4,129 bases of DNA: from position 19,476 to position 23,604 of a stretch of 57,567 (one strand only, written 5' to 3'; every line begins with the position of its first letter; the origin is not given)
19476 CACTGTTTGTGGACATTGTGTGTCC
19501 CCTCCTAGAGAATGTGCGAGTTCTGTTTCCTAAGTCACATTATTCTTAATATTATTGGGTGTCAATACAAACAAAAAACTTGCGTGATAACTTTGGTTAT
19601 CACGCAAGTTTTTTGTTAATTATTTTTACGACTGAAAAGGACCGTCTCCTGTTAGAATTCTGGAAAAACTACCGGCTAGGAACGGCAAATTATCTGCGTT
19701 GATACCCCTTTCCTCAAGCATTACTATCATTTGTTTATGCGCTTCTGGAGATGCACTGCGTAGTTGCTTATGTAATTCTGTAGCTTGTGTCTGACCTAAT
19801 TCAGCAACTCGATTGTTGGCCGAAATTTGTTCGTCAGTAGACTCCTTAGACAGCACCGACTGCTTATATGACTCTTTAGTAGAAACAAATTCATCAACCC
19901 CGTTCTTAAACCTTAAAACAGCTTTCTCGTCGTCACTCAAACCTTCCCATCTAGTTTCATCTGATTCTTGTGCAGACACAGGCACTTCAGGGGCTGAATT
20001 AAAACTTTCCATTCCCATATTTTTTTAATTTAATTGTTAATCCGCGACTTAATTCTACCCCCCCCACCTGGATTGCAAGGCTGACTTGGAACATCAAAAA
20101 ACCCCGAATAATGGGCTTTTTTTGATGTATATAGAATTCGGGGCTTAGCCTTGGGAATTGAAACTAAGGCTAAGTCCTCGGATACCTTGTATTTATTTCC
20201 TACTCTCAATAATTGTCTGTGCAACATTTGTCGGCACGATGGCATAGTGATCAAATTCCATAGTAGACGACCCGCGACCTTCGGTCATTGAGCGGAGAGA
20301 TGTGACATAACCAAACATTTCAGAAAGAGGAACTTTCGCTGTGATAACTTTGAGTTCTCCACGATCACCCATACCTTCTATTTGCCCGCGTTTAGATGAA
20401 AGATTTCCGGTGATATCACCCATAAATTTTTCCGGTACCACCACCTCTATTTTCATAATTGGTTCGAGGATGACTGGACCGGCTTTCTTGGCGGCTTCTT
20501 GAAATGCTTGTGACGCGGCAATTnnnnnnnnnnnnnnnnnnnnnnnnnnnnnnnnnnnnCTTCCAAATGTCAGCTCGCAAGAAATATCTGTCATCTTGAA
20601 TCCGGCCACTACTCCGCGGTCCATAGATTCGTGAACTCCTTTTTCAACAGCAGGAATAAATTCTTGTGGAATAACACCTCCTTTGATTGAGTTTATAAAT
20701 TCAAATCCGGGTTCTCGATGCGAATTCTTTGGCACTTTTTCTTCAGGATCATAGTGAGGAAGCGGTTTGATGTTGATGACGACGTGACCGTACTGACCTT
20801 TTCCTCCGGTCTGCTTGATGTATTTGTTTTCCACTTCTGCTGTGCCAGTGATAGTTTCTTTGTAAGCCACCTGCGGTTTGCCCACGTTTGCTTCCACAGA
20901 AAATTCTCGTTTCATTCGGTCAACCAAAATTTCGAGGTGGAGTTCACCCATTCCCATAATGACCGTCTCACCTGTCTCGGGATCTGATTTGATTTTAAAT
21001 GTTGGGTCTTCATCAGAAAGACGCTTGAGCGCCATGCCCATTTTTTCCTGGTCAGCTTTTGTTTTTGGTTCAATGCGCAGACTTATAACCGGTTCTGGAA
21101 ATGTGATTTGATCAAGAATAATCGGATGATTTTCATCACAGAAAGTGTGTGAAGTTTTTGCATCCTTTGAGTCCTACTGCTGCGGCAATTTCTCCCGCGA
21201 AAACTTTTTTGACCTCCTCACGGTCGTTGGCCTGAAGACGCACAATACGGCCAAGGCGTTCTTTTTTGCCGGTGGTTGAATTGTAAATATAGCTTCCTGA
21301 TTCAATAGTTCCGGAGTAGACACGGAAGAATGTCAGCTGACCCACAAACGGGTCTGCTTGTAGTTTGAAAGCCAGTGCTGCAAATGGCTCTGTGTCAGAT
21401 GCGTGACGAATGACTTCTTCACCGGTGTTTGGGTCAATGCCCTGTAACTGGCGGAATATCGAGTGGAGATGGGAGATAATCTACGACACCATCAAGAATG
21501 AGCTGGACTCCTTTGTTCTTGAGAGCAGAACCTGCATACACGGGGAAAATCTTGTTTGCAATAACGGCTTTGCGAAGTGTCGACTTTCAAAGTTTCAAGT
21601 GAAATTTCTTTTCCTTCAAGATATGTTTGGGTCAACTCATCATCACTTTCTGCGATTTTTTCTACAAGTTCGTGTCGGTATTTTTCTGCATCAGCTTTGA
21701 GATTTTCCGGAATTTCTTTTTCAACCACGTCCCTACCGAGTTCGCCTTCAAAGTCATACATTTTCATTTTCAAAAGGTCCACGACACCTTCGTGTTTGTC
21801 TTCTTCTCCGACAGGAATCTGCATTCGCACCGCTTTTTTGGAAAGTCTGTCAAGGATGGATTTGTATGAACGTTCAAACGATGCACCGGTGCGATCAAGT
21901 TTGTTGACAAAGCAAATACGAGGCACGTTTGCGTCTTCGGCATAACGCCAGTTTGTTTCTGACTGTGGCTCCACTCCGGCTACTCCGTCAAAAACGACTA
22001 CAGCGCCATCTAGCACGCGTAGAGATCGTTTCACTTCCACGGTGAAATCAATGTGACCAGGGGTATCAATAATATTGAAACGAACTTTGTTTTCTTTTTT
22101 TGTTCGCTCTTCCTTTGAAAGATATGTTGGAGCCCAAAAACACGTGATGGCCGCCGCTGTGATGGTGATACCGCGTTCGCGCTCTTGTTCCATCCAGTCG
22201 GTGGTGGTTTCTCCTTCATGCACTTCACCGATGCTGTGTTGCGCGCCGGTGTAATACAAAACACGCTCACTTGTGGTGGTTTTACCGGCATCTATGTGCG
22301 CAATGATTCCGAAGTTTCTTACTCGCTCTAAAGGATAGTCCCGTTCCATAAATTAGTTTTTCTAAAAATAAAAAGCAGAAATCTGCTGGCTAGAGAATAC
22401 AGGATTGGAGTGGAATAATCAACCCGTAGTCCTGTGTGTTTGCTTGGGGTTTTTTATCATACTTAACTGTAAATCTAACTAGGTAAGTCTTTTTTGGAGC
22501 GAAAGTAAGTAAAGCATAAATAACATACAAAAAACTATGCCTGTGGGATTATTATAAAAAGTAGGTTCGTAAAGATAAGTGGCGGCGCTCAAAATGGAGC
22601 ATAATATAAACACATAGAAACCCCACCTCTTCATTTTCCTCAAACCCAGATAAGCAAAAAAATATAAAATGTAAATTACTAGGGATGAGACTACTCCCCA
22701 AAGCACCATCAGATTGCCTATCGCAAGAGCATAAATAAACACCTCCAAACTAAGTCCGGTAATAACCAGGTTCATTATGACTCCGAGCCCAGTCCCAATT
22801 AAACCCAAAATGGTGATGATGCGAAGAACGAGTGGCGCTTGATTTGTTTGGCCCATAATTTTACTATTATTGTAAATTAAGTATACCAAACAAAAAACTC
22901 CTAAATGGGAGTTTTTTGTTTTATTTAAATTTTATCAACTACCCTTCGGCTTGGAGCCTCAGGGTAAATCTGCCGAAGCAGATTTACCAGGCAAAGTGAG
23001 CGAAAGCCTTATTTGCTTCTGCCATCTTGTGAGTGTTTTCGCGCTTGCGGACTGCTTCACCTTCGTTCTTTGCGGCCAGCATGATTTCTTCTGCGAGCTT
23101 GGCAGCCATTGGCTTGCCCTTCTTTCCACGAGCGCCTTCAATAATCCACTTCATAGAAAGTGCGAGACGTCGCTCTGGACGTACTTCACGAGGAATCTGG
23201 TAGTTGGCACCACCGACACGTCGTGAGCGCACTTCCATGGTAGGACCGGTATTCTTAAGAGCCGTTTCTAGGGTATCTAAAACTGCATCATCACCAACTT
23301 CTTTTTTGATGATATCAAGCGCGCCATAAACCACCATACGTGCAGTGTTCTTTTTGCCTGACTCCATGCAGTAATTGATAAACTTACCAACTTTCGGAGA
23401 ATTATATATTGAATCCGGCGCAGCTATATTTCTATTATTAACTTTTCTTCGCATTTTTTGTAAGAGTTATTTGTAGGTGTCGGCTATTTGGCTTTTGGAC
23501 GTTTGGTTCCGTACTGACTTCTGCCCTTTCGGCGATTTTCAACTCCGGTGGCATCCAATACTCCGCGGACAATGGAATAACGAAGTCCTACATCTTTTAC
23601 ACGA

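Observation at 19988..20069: A duplicated promoter-leader-N-terminus module has a G8 tract in a 15-nt promoter spacer (possible phase-variable switch)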

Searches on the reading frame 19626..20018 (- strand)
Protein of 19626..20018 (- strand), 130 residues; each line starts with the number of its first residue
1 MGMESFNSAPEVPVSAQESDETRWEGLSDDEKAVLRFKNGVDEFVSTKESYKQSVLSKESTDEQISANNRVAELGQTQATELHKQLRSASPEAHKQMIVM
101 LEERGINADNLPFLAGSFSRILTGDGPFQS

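Call 20: find_encoding_contigs(protein=window:19626-20018:-, flank=10000, max_places=10)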
Protein window:19626-20018:- (130 aa): no gene with exactly this product is on record in the collection.

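Call 28: search_protein_families(library=pfam, proteins=[window:19626-20018:-], max_evalue=0.1)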
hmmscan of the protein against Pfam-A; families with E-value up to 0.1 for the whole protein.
window:19626-20018:- (130 aa): 3 families
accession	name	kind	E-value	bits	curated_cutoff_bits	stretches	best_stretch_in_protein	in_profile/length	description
PF20184.3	DUF6547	-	0.022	15.5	27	1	33-103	4-77/117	Family of unknown function (DUF6547)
PF22935.1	RM44_endonuclase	-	0.055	14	27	1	44-105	32-97/139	Large ribosomal subunit protein mL44, endonuclease domain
PF12395.13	DUF3658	-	0.059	13.8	23.3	1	11-74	7-68/107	Protein of unknown function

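Call 29: search_protein_families(library=phrogs, proteins=[window:19626-20018:-], max_evalue=0.1)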
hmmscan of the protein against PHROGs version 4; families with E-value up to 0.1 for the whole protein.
window:19626-20018:- (130 aa): 0 families

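Call 30: find_homologous_proteins(query=window:19626-20018:-, max_evalue=10)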
Query window:19626-20018:- (130 aa): 1 proteins with E <= 10 among 18 candidates.
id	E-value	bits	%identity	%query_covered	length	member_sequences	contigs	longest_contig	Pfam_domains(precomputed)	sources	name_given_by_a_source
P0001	1.8e-75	269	100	98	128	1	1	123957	-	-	-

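Call 37: find_encoding_contigs(protein=P0001, flank=10000, max_places=10)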
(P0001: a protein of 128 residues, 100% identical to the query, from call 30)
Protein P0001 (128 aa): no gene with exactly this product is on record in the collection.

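Call 98: search_solved_structures(query=window:19626-20018:-, max_evalue=1)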
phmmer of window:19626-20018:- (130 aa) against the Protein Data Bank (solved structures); distinct sequences matched with E-value up to 1: 1.
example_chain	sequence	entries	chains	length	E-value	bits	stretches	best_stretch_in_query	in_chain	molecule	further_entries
9sfi_U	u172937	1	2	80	0.067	16.8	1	10-45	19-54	4Fe-4S binding protein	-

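Call 99: search_protein_families(library=padloc, proteins=[window:19626-20018:-], max_evalue=0.1)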
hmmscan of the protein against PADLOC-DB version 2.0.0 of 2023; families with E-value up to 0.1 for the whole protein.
window:19626-20018:- (130 aa): 0 families

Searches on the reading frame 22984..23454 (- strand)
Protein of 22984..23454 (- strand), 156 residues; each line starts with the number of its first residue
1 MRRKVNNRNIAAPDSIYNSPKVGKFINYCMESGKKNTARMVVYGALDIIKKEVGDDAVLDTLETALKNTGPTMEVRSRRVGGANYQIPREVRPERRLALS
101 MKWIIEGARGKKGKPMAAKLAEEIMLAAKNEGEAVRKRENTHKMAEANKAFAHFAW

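Call 50: find_encoding_contigs(protein=window:22984-23454:-, flank=10000, max_places=5)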
Protein window:22984-23454:- (156 aa): no gene with exactly this product is on record in the collection.
